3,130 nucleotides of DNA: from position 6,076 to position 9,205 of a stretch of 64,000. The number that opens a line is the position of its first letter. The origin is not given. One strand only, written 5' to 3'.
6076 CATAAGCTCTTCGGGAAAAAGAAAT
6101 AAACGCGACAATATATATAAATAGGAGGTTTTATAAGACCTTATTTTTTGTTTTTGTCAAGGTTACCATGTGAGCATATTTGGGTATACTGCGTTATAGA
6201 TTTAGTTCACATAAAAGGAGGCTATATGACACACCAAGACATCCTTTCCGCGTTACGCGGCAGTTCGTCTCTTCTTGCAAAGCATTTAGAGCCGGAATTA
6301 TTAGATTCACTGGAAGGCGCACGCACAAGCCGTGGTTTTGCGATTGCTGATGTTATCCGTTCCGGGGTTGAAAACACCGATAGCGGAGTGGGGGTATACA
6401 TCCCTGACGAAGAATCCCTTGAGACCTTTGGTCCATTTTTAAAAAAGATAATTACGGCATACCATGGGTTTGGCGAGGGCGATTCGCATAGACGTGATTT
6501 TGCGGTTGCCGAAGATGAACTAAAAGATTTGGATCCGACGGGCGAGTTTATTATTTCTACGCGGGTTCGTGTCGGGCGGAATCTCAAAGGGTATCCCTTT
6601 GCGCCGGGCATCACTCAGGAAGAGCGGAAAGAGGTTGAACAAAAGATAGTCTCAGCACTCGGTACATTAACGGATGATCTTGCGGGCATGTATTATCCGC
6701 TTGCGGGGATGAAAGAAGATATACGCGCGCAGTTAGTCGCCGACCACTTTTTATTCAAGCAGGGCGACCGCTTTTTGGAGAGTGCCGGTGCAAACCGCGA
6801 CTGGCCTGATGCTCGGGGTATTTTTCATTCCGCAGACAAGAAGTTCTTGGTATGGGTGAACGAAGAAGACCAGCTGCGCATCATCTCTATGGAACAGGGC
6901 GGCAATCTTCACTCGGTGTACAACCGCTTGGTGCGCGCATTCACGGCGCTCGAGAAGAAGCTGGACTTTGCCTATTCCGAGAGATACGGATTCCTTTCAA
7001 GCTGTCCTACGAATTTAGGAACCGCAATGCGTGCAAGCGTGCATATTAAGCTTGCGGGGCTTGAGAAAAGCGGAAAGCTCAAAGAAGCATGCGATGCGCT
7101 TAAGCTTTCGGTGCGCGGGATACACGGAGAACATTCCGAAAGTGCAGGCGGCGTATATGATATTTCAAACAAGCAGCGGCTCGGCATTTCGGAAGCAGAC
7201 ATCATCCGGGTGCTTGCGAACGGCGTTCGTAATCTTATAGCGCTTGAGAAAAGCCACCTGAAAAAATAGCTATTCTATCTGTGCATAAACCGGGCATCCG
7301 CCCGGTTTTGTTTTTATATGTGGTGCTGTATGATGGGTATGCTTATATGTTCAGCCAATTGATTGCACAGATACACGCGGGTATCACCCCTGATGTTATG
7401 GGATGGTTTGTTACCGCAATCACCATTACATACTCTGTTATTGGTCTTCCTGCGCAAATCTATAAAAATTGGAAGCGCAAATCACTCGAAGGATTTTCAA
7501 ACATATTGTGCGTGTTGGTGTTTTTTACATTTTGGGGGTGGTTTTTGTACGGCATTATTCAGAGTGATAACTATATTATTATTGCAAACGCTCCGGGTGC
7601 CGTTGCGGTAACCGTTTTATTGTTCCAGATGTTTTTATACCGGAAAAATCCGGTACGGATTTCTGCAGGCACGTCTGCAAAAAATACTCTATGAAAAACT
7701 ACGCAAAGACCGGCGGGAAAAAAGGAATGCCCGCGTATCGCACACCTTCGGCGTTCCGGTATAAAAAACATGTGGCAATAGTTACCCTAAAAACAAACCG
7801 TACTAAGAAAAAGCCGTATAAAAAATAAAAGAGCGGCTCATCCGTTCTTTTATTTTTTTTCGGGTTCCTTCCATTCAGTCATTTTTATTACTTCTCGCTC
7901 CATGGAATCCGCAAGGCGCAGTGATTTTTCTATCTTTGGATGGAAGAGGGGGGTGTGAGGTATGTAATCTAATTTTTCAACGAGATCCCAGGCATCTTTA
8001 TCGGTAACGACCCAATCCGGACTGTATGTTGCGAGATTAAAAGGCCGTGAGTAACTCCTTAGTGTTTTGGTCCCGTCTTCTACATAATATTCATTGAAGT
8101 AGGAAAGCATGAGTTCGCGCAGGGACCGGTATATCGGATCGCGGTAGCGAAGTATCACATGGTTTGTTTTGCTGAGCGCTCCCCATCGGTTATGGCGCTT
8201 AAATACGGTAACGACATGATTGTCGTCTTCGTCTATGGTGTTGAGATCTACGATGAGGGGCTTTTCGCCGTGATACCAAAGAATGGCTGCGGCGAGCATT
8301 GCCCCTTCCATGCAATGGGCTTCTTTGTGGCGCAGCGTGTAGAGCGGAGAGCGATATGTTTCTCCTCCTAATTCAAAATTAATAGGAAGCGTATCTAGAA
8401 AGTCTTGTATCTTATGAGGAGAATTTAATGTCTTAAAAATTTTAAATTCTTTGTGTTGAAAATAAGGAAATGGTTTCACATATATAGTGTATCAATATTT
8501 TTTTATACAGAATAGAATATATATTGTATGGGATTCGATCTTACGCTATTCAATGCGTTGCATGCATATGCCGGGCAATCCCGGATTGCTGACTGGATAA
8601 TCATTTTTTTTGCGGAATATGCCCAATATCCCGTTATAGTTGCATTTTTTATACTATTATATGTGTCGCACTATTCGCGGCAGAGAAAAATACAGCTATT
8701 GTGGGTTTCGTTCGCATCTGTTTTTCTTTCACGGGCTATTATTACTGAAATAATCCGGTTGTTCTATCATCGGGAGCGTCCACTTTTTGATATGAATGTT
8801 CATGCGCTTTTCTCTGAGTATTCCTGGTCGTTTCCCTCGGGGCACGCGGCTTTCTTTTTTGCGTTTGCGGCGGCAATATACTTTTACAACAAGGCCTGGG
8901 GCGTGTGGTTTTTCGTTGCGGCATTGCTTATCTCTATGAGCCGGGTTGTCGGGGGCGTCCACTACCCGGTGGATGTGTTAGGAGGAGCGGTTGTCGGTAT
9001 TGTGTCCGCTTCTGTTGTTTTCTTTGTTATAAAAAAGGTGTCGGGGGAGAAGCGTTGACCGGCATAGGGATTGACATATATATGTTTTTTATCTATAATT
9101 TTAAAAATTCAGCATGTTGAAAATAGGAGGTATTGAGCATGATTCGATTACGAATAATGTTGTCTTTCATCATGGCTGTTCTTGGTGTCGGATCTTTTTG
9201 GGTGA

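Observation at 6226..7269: Eukaryote-type arginine (phosphagen) kinase in a bacterial context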

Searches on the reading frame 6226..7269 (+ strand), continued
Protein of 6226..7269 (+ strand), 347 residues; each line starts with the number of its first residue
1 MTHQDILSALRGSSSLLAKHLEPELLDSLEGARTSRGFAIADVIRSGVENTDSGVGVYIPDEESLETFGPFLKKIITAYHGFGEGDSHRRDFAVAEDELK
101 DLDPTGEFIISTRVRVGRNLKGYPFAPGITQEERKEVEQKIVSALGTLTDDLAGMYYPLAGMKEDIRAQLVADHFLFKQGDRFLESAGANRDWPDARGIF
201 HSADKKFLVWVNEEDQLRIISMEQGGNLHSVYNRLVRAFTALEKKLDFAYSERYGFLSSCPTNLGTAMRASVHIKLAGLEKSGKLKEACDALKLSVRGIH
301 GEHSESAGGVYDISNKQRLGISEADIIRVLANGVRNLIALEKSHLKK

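Call 57: fold_search(model_id=the predicted structure, library=pdb)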
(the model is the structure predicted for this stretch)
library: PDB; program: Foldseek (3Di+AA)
matches with E <= 10: 726; with E <= 0.001: 97
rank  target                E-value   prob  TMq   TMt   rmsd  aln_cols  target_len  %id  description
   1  1bg0                  1.2e-40  1.00  0.92  0.90   2.0       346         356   52  TRANSITION STATE STRUCTURE OF ARGININE KINASE (released 1998-10-14)
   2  1sd0                  2.2e-40  1.00  0.90  0.88   2.2       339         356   53  Structure of arginine kinase C271A mutant (released 2004-07-27)
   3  1p50                  2.3e-40  1.00  0.91  0.89   2.2       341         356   53  Transition state structure of an Arginine Kinase mutant (released 2003-06-17)
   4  5zhq_A                5.0e-40  1.00  0.91  0.89   2.6       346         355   49  Crystal structure of Scylla paramamosain arginine kinase (released 2019-03-20)
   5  4rf7_B                7.4e-40  1.00  0.89  0.46   2.9       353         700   49  Crystal structure of double-domain arginine kinase from Anthopleura japonicas in complex with substrate L-arginine (released 2015-04-08)
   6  1rl9                  1.1e-39  1.00  0.91  0.89   2.2       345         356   52  Crystal structure of Creatine-ADP arginine kinase ternary complex (released 2004-05-25)
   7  1p52                  1.1e-39  1.00  0.90  0.88   2.3       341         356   53  Structure of Arginine kinase E314D mutant (released 2003-06-17)
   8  4rf6_B                1.1e-39  1.00  0.89  0.46   3.0       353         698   49  Crystal structure of double-domain arginine kinase from Anthopleura japonicas (released 2015-04-08)
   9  4bg4_A                2.1e-39  1.00  0.91  0.88   2.8       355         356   47  Crystal structure of Litopenaeus vannamei arginine kinase in a ternary analog complex with arginine, ADP-Mg and NO3 (released 2013-09-04)
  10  4bg4_B                3.6e-39  1.00  0.91  0.89   2.1       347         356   48  Crystal structure of Litopenaeus vannamei arginine kinase in a ternary analog complex with arginine, ADP-Mg and NO3 (released 2013-09-04)
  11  9fhn_A                4.3e-39  1.00  0.88  0.88   3.2       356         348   47  Crystal structure of the arginine kinase Der p 20.0101 (released 2025-06-11)
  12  3m10_A                4.5e-39  1.00  0.89  0.89   2.3       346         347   51  Substrate-free form of Arginine Kinase (released 2010-03-16)
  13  6ky2                  5.6e-39  1.00  0.90  0.87   2.9       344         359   49  Crystal Structure of Arginine Kinase wild type from Daphnia magna (released 2020-09-16)
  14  8yx0                  9.2e-39  1.00  0.90  0.89   2.0       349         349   48  Crystal structure of Procambarus clarkii Arginine kinase (released 2025-04-09)
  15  3m10_B                1.4e-38  1.00  0.88  0.89   2.3       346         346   50  Substrate-free form of Arginine Kinase (released 2010-03-16)
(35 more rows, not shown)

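Call 58: find_encoding_contigs(protein=P0083, flank=5000, max_places=3)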
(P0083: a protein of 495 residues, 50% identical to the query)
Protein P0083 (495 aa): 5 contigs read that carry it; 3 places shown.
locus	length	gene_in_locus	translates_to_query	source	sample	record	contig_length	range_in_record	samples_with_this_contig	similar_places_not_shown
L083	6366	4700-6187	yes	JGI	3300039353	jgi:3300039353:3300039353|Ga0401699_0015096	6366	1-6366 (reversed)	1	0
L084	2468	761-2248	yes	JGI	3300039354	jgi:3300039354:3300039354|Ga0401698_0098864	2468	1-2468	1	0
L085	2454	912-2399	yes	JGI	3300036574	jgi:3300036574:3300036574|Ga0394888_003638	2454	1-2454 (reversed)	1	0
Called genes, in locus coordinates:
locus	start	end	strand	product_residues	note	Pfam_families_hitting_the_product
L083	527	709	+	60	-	-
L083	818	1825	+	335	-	PF02807:ATP-gua_PtransN, PF00217:ATP-gua_Ptrans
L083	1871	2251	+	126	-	PF02807:ATP-gua_PtransN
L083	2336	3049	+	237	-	PF00217:ATP-gua_Ptrans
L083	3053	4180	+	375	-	PF02807:ATP-gua_PtransN, PF00217:ATP-gua_Ptrans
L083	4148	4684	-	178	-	-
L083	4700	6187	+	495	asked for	PF00217:ATP-gua_Ptrans, PF02807:ATP-gua_PtransN, PF00217:ATP-gua_Ptrans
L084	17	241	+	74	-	PF02807:ATP-gua_PtransN (weak)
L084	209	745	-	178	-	-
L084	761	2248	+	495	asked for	PF00217:ATP-gua_Ptrans, PF02807:ATP-gua_PtransN, PF00217:ATP-gua_Ptrans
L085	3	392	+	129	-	?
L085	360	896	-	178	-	-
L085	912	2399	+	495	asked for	PF00217:ATP-gua_Ptrans, PF02807:ATP-gua_PtransN, PF00217:ATP-gua_Ptrans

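Call 59: find_encoding_contigs(protein=P0022, flank=8000, max_places=2)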
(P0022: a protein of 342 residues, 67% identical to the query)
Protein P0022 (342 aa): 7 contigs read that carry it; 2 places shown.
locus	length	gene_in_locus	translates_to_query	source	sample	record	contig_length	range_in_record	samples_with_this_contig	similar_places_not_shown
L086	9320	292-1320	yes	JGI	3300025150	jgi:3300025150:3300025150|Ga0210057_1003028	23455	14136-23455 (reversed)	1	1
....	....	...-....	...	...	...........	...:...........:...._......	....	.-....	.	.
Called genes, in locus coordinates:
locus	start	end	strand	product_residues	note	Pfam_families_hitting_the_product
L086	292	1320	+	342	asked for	PF02807:ATP-gua_PtransN, PF00217:ATP-gua_Ptrans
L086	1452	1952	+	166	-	-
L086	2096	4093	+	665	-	PF01464:SLT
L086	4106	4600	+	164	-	-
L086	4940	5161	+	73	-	-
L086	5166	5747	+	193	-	PF02525:Flavodoxin_2, PF03358:FMN_red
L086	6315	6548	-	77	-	PF18910:DUF5665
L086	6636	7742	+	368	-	PF01926:MMR_HSR1, PF02421:FeoB_N, PF06071:YchF-GTPase_C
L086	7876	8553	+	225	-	PF01797:Y1_Tnp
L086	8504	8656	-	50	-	-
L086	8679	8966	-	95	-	-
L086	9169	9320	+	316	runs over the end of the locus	PF18920:DUF5671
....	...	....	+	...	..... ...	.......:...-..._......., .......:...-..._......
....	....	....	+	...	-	-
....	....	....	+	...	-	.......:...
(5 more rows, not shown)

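Call 64: find_encoding_contigs(protein=window:6226-7269:+, flank=4000, max_places=8)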
Protein window:6226-7269:+ (347 aa): 7 contigs read that carry it; 5 places shown.
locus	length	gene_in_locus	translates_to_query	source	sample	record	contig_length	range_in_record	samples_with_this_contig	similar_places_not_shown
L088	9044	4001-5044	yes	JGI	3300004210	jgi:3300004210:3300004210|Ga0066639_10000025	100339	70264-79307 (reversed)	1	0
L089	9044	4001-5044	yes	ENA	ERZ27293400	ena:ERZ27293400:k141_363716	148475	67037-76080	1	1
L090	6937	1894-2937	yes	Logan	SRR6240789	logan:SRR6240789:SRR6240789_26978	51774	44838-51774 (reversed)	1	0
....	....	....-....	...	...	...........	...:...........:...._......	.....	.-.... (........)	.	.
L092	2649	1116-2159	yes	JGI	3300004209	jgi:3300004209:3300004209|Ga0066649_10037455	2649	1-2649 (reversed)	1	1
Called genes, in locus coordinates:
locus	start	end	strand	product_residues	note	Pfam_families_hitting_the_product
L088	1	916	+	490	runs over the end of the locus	-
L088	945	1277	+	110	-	-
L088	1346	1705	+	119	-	-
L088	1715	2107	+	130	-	PF07883:Cupin_2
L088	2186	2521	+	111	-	PF24709:DUF7670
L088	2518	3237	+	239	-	PF01925:TauE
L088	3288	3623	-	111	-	-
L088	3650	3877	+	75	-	-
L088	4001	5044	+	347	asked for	PF02807:ATP-gua_PtransN, PF00217:ATP-gua_Ptrans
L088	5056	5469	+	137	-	PF03083:MtN3_slv, PF04193:PQ-loop (weak)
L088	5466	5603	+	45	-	-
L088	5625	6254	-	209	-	-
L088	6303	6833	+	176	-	PF14378:PAP2_3 (faint), PF01569:PAP2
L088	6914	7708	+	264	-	-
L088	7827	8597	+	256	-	-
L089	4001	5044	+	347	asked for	PF02807:ATP-gua_PtransN, PF00217:ATP-gua_Ptrans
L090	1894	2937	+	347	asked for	PF02807:ATP-gua_PtransN, PF00217:ATP-gua_Ptrans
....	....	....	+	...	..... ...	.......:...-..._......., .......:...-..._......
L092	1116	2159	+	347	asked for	PF02807:ATP-gua_PtransN, PF00217:ATP-gua_Ptrans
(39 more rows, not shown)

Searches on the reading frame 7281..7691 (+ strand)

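Call 20: search_protein_families(library=pfam, proteins=[window:7281-7691:+], max_evalue=0.01)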
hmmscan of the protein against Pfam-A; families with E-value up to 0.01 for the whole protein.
window:7281-7691:+ (137 aa): 2 families
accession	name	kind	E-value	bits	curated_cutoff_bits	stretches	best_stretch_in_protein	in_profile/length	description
PF03083.21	MtN3_slv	-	4.1e-11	43.2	23.7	1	39-121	2-83/87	Sugar efflux transporter for intercellular exchange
PF04193.19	PQ-loop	-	3.1e-07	30.5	22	1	43-97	5-58/61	PQ loop repeat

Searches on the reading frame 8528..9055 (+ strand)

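Call 20: search_protein_families(library=pfam, proteins=[window:8528-9055:+], max_evalue=0.01)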
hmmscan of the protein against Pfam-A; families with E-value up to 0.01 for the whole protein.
window:8528-9055:+ (176 aa): 3 families
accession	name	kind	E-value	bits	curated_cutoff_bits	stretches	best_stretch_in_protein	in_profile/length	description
PF01569.27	PAP2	-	9.3e-19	67.9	27.2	1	60-169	3-126/130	PAP2 superfamily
PF14378.12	PAP2_3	-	9.1e-08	32.6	27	1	27-161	35-188/190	PAP2 superfamily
PF14360.12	PAP2_C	-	0.00011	23.1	27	1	104-159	8-67/74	PAP2 superfamily C-terminal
